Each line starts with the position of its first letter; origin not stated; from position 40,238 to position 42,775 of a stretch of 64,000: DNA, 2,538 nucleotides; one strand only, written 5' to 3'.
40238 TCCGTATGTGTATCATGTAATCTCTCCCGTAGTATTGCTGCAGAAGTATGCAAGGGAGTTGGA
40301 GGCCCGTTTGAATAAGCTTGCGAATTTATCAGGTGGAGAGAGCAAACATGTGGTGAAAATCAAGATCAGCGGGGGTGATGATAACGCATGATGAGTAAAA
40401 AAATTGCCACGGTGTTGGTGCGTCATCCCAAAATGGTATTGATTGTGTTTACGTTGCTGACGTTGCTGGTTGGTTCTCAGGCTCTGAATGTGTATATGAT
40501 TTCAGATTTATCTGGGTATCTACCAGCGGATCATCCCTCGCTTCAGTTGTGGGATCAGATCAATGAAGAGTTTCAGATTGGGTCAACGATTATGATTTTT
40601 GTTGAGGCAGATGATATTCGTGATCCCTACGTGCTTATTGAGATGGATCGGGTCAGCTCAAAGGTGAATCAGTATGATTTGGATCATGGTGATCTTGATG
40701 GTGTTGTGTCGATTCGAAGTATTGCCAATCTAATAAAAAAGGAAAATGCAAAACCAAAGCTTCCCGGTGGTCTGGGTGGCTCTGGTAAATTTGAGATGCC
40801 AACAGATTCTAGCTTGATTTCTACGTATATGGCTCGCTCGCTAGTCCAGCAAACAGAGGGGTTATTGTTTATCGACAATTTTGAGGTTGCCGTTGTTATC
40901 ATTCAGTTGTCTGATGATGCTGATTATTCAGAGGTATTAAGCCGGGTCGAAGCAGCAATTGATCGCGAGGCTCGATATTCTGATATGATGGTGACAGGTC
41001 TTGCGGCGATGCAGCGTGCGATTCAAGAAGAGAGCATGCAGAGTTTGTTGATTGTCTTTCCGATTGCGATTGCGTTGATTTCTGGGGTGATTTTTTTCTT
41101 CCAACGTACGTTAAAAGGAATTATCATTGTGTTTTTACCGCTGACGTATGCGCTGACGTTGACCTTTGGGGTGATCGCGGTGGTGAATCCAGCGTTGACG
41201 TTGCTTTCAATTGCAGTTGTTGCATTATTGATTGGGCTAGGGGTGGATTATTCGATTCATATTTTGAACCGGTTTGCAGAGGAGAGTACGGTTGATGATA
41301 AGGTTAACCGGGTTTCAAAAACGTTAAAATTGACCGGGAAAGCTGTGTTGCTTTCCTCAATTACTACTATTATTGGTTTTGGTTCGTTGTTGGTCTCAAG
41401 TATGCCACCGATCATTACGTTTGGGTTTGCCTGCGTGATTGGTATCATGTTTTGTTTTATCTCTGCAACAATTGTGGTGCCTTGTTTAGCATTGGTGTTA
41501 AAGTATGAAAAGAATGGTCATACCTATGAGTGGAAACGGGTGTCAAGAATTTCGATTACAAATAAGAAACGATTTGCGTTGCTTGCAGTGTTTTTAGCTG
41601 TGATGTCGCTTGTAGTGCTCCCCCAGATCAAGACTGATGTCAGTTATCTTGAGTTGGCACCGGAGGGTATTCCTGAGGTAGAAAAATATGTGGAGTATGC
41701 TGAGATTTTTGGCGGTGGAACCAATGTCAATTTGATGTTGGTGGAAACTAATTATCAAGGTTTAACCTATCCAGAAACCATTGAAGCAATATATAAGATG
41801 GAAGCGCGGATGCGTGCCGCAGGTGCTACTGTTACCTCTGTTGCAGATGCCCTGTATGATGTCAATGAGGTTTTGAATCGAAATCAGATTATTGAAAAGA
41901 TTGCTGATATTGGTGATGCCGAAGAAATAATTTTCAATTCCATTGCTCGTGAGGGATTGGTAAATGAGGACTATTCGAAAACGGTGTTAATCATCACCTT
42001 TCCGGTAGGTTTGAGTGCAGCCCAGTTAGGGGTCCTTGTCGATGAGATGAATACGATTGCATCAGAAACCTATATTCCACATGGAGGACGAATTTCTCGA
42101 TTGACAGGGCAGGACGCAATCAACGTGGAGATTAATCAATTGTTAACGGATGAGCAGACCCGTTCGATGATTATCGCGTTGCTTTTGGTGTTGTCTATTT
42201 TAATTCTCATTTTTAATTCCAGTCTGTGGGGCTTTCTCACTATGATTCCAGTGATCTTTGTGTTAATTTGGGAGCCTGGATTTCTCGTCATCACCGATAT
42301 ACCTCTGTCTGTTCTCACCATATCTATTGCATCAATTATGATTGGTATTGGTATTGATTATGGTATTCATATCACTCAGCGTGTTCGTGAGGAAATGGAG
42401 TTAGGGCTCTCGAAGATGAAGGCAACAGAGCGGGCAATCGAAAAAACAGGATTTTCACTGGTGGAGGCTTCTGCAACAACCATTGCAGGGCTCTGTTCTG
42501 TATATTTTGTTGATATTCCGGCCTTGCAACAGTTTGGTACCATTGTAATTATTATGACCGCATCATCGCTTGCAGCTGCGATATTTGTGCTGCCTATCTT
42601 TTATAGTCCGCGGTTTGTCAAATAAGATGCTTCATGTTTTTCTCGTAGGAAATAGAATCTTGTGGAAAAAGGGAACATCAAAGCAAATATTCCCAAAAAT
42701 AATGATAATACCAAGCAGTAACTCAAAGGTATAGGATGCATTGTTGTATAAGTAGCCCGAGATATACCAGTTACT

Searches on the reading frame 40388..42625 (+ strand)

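Call 14: search_protein_families(library=ncbifam, proteins=[window:40388-42625:+], max_evalue=0.001)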
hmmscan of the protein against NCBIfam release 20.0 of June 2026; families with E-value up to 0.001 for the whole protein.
window:40388-42625:+ (745 aa): 18 families
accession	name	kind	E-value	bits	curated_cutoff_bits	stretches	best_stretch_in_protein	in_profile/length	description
TIGR00921.1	2A067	subfamily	3.2e-90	303.2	351.9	1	11-739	1-731/733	hydrophobe/amphiphile efflux-3 (HAE3) family transporter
TIGR00833.1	actII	subfamily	3.4e-51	174.5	874.7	4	488-736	71-326/910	MMPL family RND transporter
TIGR03480.1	HpnN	hypoth_equivalog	2.6e-37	128.3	751.85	2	198-428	249-483/862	hopanoid biosynthesis associated RND transporter like protein HpnN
NF045600.2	BstA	equivalog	7.2e-20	70.5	1400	2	202-380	269-448/903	sterol transporter cytoplasmic membrane protein BstA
NF052374.1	HopndTporHpnN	equivalog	1.2e-19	69.9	1100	2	226-437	279-495/858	hopanoid transporter HpnN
NF009583.0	PRK13024.1-3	subfamily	2.3e-16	59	721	2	215-405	276-466/755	protein translocase subunit SecDF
NF009585.0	PRK13024.1-5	equivalog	2.4e-14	52.3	1037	2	213-385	490-659/993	protein translocase subunit SecDF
TIGR00916.1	2A0604s01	subfamily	7.7e-14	51.9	148.6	2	584-732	84-231/231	SecD/SecF family protein translocase subunit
TIGR01129.1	secD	equivalog_domain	1.9e-12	47.1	244.4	2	590-735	250-393/397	protein translocase subunit SecD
NF009584.0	PRK13024.1-4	equivalog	1.2e-08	33.8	1171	2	220-366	262-407/759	protein translocase subunit SecDF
NF009581.0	PRK13024.1-1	equivalog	5.3e-08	31.4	1058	2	596-734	262-402/752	protein translocase subunit SecDF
NF009540.0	PRK12911.1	equivalog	1.8e-07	28.9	1878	1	585-739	902-1058/1403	bifunctional preprotein translocase subunit SecD/SecF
NF052608.1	TrhMmycExpMmpL3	equivalog_domain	8.1e-07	27.7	1400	1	552-733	149-332/992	trehalose monomycolate exporter MmpL3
NF011315.0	PRK14726.1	equivalog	1.1e-06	27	1249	2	593-728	377-516/855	protein translocase subunit SecDF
NF046001.1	SecDF_plasm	equivalog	5.6e-06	24.7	500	1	588-737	347-498/878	protein translocase subunit SecDF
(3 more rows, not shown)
